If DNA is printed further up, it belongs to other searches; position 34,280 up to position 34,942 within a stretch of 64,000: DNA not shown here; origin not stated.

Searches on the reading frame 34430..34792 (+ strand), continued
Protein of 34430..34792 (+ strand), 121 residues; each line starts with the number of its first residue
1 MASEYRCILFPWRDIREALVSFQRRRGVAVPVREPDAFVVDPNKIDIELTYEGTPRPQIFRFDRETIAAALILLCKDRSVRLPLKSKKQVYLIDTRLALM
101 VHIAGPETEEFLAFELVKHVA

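Call 37: find_related_loci(query=A3, collection=genome_contigs, flank=10000)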
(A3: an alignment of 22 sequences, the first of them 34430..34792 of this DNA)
Query A3 (121 aa) in genome_contigs; peptide patterns used: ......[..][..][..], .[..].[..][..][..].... (x = any residue, [..] = any of these).
35 stretches matched a pattern; 17 encode a relative of the query (tblastn E <= 1e-3); 17 distinct loci.
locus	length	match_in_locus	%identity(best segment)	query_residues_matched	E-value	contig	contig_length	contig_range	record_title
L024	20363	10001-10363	90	1-121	1e-71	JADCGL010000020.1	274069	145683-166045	MAG: Telmatospirillum sp. isolate M043S1SP1A48QC M043S1_20, whole genome shotgun sequence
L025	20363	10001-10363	81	1-121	5e-65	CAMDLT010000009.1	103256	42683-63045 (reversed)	MAG: Asaia bogorensis isolate TE-08apr19-29 genome assembly, contig: TE-08apr19-C80, whole genome shotgun sequence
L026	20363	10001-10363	79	1-121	2e-60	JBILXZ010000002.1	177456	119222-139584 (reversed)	MAG: Tagaea sp. isolate ME2018-11-08GD_3300042940_group8_bin19 Rohwer_bin1824_scaffold_22_c1, whole genome shotgun seque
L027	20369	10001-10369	67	1-121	9e-55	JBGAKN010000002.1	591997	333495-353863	MAG: Tagaea sp. isolate MAG_MBR_H10.16 MBRH10-16_opera_contig_48, whole genome shotgun sequence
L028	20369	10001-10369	67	1-121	1e-54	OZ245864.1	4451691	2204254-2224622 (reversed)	MAG: Tagaea sp. isolate b89f3a61-f39d-4744-9122-d78dad599a90 genome assembly, chromosome: 1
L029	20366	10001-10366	61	1-121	1e-50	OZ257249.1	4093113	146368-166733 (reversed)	MAG: Tagaea sp. isolate 835704f9-8dba-454c-b00a-1ace12109bd4 genome assembly, chromosome: 1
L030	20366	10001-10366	61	1-121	1e-50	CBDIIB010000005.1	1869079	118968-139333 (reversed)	MAG: Tagaea sp. isolate 1864d970-a1a3-420f-b209-01b41db31efa genome assembly, contig: contig_5, whole genome shotgun seq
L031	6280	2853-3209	63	1-117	4e-50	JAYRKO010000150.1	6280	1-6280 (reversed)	MAG: Tagaea sp. isolate XM2_XAASGE1bin.18 NODE_5162_length_6280_cov_5.039005, whole genome shotgun sequence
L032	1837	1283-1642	63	1-118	8e-51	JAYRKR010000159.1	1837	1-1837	MAG: Luteimonas sp. isolate XM2_XAASGE1bin.20 NODE_28742_length_1837_cov_3.193567, whole genome shotgun sequence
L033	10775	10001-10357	64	1-118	5e-49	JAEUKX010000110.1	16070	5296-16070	MAG: Rhodospirillales bacterium isolate new MAG-106 k141_1063831, whole genome shotgun sequence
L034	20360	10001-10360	63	1-119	1e-48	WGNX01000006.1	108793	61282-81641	MAG: Alphaproteobacteria bacterium isolate RI_332 c_000000124175, whole genome shotgun sequence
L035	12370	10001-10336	65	1-111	1e-48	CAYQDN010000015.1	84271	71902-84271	MAG TPA_asm: uncultured Azospirillum sp. isolate SRP269290_co5_39 genome assembly, contig: NODE_38_length_84271_cov_19.0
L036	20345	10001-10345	49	1-116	9e-35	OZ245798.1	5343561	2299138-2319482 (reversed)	MAG: Tagaea sp. isolate 2d73b5ed-a5a6-4a34-9fba-0db9853539c9 genome assembly, chromosome: 1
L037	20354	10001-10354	48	1-119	6e-35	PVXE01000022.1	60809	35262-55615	MAG: Tagaea sp. CACIAM 22H2 scaffold00086, whole genome shotgun sequence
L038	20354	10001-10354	48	1-119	1e-34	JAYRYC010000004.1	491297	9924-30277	MAG: Tagaea sp. isolate EBPR_s431bin.14 NODE_24_length_491297_cov_12.711218, whole genome shotgun sequence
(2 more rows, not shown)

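Call 47: search_dna_similar(query=P0061, collection=plasmids, mode=protein, max_evalue=0.001, max_rows=30)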
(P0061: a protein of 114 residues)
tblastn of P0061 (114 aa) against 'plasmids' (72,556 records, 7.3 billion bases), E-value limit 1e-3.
Records with a match: 2; places in all: 2; records where one place covers at least 80% of the query: 2.
Best place of each record, by identity: <60% 2.
By first word of the organism name: Skermanella 1; Azospirillum 1.
By predicted mobility (MOB-suite, as given by PLSDB): non-mobilizable 1; mobilizable 1.
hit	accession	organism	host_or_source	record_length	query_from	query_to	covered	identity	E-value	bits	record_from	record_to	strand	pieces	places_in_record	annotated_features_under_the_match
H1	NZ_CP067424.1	Skermanella sp. TT6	Homo sapiens,single cell,skin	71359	1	106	93%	37.4%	9e-12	67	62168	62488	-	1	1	hypothetical protein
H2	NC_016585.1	Azospirillum lipoferum 4B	-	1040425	1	106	93%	27.8%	8e-4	44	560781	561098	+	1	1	none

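Call 48: find_encoding_contigs(protein=P0270, flank=6000, max_places=2)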
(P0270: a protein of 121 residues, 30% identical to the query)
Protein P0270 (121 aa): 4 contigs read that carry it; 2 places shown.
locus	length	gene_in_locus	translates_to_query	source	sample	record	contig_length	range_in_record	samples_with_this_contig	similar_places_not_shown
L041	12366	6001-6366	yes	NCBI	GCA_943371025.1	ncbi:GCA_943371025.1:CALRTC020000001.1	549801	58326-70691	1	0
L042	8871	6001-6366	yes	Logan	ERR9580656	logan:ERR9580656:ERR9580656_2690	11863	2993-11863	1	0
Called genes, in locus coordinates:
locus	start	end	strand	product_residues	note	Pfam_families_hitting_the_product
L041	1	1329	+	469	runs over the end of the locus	PF13520:AA_permease_2, PF00324:AA_permease, PF13906:AA_permease_C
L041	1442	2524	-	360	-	PF08545:ACP_syn_III, PF08541:ACP_syn_III_C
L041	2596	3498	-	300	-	-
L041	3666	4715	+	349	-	-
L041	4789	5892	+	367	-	PF00355:Rieske, PF00848:Ring_hydroxyl_A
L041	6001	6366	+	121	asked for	-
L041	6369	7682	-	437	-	PF00144:Beta-lactamase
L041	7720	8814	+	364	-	PF03102:NeuB, PF08666:SAF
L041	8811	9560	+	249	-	PF02348:CTP_transf_3, PF12804:NTP_transf_3 (weak)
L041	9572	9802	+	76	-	PF00550:PP-binding (weak)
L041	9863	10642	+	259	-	PF00561:Abhydrolase_1, PF12146:Hydrolase_4, PF12697:Abhydrolase_6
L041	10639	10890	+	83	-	-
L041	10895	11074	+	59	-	-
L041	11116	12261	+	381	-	PF00501:AMP-binding, PF13193:AMP-binding_C (weak)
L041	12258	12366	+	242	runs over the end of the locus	PF00106:adh_short, PF08659:KR, PF23441:SDR (weak), PF13561:adh_short_C2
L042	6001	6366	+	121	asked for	-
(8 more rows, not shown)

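Call 49: get_annotated_region(hit=H1, flank=6000)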
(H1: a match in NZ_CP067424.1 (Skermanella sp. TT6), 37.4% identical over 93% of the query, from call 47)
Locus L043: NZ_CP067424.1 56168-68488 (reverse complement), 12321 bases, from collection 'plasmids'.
description: Skermanella sp. TT6 plasmid pTT6-4, complete sequence
organism: Skermanella sp. TT6 (NCBI taxid 2775420)
taxonomy: Bacteria; Pseudomonadota; Alphaproteobacteria; Rhodospirillales; Azospirillaceae; Skermanella; Skermanella sp. TT6
host: -; source: Homo sapiens,single cell,skin; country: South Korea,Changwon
typing (MOB-suite, as given by PLSDB): non-mobilizable
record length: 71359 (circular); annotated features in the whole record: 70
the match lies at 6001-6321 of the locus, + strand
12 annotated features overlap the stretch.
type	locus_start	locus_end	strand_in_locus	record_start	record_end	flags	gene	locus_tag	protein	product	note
CDS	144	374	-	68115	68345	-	-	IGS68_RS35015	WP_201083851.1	hypothetical protein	-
CDS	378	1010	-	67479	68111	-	-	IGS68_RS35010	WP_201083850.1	ParA family protein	-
CDS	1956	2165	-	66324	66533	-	-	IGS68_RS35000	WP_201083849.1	hypothetical protein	-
CDS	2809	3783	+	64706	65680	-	-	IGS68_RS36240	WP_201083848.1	GGDEF domain-containing protein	-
CDS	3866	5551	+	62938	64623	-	-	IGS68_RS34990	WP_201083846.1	cache domain-containing protein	-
CDS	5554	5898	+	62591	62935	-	-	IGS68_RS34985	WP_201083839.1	hypothetical protein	-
CDS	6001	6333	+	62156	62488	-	-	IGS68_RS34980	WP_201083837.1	hypothetical protein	-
CDS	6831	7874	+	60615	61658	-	-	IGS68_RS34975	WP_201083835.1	cytochrome c peroxidase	-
CDS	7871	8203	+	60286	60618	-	-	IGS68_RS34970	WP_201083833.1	plastocyanin/azurin family copper-binding protein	-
CDS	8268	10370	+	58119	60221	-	-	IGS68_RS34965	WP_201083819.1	methyl-accepting chemotaxis protein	-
CDS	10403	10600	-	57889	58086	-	-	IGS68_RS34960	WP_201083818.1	hypothetical protein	-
CDS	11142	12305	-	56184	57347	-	-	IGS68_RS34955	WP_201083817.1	PAS domain-containing protein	-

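Call 50: search_solved_structures(query=A2, max_evalue=10)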
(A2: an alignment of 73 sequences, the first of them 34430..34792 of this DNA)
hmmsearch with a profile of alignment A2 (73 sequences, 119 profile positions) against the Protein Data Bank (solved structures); distinct sequences matched with E-value up to 10: 9.
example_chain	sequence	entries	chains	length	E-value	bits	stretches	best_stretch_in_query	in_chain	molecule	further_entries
7v6c_B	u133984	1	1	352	0.26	14.6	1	49-87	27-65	R2D2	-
4d7a_A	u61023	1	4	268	0.34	14.2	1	70-84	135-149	TRNA THREONYLCARBAMOYLADENOSINE DEHYDRATASE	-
4yed_A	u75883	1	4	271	0.34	14.2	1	70-84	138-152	tRNA threonylcarbamoyladenosine dehydratase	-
4d79_A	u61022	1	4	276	0.35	14.1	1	70-84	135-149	TRNA THREONYLCARBAMOYLADENOSINE DEHYDRATASE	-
4rdh_A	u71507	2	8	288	0.37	14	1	70-84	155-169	tRNA threonylcarbamoyladenosine dehydratase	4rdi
5wl6_A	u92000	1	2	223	0.83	12.9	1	18-75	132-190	Engineered Chalcone Isomerase AncR7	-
5wl5_A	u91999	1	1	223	0.88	12.8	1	18-75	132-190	Engineered Chalcone Isomerase ancR5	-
5wks_A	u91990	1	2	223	1.3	12.3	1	17-74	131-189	Engineered Chalcone Isomerase ancR1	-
5wkr_A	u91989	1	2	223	1.3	12.3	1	17-74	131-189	Engineered Chalcone Isomerase ancCC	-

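Call 53: search_protein_families(library=ncbifam, proteins=[L007:10764-11507:+, L007:11524-11784:+], max_evalue=0.00001)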
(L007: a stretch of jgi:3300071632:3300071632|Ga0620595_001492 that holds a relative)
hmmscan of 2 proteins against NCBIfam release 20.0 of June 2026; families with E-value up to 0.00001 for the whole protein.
L007:10764-11507:+ (247 aa): 0 families

L007:11524-11784:+ (86 aa): 0 families

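Call 54: search_protein_families(library=padloc, proteins=[window:34430-34792:+, P0061, P0047], max_evalue=1)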
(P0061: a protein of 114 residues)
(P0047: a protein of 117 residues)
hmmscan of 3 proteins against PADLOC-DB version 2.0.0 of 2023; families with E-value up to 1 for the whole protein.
window:34430-34792:+ (121 aa): 0 families

P0061 (114 aa): 0 families

P0047 (117 aa): 0 families

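Call 64: fold_search(model_id=the predicted structure, library=viral)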
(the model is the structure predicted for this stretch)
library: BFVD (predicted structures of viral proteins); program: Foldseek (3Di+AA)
matches with E <= 10: 1273; with E <= 0.001: 0
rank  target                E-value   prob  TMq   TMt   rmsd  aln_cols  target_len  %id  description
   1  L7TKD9                2.5e-02  0.44  0.22  0.24  12.2       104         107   17  Uncharacterized protein [Haloarcula vallismortis tailed virus 1]
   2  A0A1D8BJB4            3.6e-02  0.77  0.32  0.31   7.6       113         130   12  SIFV.gp50-like protein [Sulfolobus islandicus filamentous virus 2]
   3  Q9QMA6                3.8e-02  0.28  0.19  0.21  15.2       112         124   12  UL31 (Fragment) [anatid alphaherpesvirus 1]
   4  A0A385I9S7            4.3e-02  0.33  0.25  0.19  13.5       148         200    9  RNA-directed RNA polymerase (Fragment) [Rabies virus]
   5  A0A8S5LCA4            4.8e-02  0.18  0.22  0.19  21.7       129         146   10  Outer membrane protein assembly factor [Siphoviridae sp. cttU829]
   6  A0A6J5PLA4            6.6e-02  0.15  0.17  0.18  11.2       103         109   13  Uncharacterized protein [uncultured Caudovirales phage]
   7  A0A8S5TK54            7.4e-02  0.15  0.18  0.19  19.3       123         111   12  Uncharacterized protein [Podoviridae sp. ctz6O13]
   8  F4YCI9                8.4e-02  0.21  0.22  0.21  16.1       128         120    8  (no name in the UniProt tables at hand)
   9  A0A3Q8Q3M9            9.4e-02  0.44  0.32  0.29   8.5       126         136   10  Uncharacterized protein [Sulfolobales Beppu filamentous phage 1]
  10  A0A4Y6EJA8            1.0e-01  0.87  0.38  0.48   5.0        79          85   18  Uncharacterized protein [Vibrio phage Pontus]
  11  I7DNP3                1.0e-01  0.38  0.27  0.25  11.6       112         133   13  Uncharacterized protein [Pseudomonas phage PA7]
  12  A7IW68                1.0e-01  0.38  0.24  0.16  14.2        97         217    9  Uncharacterized protein b193L [Paramecium bursaria Chlorella virus NY2A]
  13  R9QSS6                1.0e-01  0.12  0.18  0.16  16.6       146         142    9  Uncharacterized protein [Haloarcula sinaiiensis tailed virus 1]
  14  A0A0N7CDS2            1.1e-01  0.75  0.33  0.32   9.1        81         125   15  (no name in the UniProt tables at hand)
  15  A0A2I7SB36            1.1e-01  0.15  0.16  0.13  16.2       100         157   14  (no name in the UniProt tables at hand)
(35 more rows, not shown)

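Call 65: find_encoding_contigs(protein=P0273, flank=5000, max_places=1)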
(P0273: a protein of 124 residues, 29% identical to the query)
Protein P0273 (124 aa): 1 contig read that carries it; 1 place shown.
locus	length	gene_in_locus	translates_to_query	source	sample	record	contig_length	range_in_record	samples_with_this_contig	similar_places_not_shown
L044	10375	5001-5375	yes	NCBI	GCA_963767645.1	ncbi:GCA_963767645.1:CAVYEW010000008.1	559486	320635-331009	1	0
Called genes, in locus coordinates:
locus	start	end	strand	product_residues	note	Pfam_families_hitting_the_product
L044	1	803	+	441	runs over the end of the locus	PF01979:Amidohydro_1, PF07969:Amidohydro_3 (weak), PF12890:DHOase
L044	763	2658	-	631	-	PF04290:DctQ, PF06808:DctM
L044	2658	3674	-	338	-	PF03480:DctP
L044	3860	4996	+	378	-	PF00990:GGDEF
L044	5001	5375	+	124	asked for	-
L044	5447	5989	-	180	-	PF00719:Pyrophosphatase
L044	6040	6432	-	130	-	PF00903:Glyoxalase, PF13669:Glyoxalase_4 (weak)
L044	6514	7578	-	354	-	PF02653:BPD_transp_2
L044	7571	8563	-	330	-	PF00532:Peripla_BP_1, PF13407:Peripla_BP_4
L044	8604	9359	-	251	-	PF00005:ABC_tran, PF09818:ABC_ATPase (faint)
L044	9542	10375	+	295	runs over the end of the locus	PF01255:Prenyltransf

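Call 66: find_encoding_contigs(protein=P0212, flank=5000, max_places=1)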
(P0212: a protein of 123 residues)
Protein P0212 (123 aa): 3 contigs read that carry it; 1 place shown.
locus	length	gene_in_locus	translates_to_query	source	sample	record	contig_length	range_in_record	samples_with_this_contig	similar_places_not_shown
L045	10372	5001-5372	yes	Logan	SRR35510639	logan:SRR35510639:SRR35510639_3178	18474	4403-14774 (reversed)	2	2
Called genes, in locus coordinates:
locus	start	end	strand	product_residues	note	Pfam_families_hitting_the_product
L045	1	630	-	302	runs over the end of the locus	-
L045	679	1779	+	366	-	-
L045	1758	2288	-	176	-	PF00583:Acetyltransf_1, PF13508:Acetyltransf_7, PF13673:Acetyltransf_10 (weak)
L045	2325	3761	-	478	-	PF07719:TPR_2 (faint), PF07721:TPR_4 (faint), PF13176:TPR_7 (faint), PF13181:TPR_8 (faint), PF23914:TPR_CcmH_CycH (weak), PF13432:TPR_16, PF14559:TPR_19, PF13424:TPR_12 (weak), +6 more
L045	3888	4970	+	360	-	PF00355:Rieske, PF00848:Ring_hydroxyl_A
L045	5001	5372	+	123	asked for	-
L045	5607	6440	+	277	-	PF00497:SBP_bac_3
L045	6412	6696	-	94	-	-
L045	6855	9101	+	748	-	PF08446:PAS_2, PF01590:GAF, PF00360:PHY, PF00512:HisKA, PF02518:HATPase_c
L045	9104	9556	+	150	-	PF00072:Response_reg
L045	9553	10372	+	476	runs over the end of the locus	PF00072:Response_reg, PF07568:HisKA_2 (faint), PF08447:PAS_3, PF07536:HWE_HK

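Call 73: find_related_loci(query=A9, collection=metagenome_contigs, flank=4000)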
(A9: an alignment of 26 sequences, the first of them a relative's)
Query A9 (114 aa) in metagenome_contigs; peptide patterns used: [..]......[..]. (x = any residue, [..] = any of these).
248 stretches matched a pattern; 52 encode a relative of the query (tblastn E <= 1e-3); 52 distinct loci.
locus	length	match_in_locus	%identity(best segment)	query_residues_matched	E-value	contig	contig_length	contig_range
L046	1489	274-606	41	1-111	6e-26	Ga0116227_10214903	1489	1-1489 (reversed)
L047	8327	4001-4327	44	1-108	3e-25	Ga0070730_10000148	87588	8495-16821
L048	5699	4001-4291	51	1-97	2e-24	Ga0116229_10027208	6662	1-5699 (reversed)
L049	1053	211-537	39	1-108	2e-24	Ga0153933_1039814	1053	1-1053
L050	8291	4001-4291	47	1-97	5e-23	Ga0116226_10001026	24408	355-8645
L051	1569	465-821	42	1-108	1e-21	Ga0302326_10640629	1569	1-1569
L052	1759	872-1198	40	1-108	1e-20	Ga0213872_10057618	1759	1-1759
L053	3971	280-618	38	1-103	1e-19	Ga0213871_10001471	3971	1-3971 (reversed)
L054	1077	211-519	42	1-103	8e-20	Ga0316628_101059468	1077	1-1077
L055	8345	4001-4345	40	1-101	3e-17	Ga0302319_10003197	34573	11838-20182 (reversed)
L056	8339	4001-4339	39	4-113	8e-19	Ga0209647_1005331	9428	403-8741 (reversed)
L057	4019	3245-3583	39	4-113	8e-19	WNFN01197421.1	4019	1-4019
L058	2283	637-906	43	4-92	1e-18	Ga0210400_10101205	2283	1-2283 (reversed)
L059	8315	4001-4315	41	4-107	1e-18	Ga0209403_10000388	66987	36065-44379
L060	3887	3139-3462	39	1-107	2e-18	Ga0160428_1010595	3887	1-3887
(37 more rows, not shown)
